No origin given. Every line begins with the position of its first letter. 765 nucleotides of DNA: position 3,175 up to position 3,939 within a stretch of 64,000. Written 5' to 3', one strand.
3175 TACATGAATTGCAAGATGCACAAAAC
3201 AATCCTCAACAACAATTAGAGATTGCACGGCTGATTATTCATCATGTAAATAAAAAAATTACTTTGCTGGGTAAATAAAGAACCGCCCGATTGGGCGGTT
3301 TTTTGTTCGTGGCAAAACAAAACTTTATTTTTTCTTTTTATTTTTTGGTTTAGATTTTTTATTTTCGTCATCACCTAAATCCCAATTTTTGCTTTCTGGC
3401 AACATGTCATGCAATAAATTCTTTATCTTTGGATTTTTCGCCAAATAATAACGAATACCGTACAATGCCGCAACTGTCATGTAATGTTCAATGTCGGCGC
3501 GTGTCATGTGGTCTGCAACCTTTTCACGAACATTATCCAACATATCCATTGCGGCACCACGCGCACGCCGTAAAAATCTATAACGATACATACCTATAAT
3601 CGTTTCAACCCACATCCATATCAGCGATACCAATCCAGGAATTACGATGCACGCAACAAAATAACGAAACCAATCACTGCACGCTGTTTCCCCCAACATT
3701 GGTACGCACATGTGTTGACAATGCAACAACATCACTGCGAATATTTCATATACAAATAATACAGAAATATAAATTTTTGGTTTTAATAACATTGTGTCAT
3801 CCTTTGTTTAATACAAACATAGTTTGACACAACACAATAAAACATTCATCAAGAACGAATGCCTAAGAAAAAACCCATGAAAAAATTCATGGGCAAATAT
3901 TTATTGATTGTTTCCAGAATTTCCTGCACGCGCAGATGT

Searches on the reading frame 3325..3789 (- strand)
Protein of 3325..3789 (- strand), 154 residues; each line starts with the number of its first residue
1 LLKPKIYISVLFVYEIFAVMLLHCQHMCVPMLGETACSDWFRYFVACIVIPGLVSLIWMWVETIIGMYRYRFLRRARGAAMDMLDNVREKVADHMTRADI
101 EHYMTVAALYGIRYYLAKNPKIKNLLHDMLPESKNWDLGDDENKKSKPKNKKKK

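Call 92: find_encoding_contigs(protein=window:3325-3789:-, flank=10000, max_places=1)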
Protein window:3325-3789:- (154 aa): no gene with exactly this product is on record in the collection.
